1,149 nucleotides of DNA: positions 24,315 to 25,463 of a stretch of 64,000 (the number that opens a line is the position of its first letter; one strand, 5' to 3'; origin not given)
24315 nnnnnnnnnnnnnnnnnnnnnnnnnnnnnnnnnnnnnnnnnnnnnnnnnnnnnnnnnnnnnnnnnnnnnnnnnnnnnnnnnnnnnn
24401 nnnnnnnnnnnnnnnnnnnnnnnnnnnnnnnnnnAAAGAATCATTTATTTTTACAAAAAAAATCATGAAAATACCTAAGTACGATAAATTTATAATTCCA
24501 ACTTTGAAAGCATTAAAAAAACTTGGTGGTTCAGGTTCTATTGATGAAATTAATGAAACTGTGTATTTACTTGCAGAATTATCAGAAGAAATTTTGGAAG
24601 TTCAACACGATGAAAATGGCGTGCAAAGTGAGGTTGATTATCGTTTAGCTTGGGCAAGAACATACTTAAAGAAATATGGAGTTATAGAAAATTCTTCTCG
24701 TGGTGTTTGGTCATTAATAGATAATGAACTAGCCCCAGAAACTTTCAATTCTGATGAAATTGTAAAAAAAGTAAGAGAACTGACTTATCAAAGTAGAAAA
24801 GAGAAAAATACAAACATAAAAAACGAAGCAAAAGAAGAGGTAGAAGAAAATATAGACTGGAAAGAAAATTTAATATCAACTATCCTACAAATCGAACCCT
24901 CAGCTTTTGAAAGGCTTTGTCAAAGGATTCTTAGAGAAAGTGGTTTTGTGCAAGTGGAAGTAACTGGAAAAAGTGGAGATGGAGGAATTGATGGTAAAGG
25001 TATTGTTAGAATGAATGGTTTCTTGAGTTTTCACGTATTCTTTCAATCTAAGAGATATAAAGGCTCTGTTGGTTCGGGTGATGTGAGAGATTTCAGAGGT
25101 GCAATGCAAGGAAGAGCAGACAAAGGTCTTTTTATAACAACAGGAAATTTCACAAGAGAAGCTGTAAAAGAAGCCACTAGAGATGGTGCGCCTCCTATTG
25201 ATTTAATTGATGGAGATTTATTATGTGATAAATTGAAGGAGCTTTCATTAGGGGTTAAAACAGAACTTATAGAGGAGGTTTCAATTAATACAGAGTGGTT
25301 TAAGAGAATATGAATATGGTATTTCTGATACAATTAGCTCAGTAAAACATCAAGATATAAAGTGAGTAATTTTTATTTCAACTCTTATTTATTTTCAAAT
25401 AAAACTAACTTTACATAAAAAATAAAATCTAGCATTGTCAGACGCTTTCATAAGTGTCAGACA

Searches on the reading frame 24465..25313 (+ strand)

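Call 8: search_protein_families(library=pfam, proteins=[window:24465-25313:+])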
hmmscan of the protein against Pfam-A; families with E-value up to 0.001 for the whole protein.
window:24465-25313:+ (282 aa): 3 families
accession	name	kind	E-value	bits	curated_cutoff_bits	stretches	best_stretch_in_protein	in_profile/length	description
PF04471.18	Mrr_cat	-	6.5e-30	104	21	1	141-255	2-113/115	Restriction endonuclease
PF14338.12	Mrr_N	-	2.1e-17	63.5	29.5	1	6-84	1-77/87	Mrr N-terminal domain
PF22722.2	NA-iREase1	-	3.6e-11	43.4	27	1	148-255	1-106/106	NACHT-associated inactive Restriction Endonuclease 1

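Call 82: search_protein_families(library=ncbifam, proteins=[window:24465-25313:+], max_evalue=1e-8)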
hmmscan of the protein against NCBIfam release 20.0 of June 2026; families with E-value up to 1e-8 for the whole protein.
window:24465-25313:+ (282 aa): 0 families
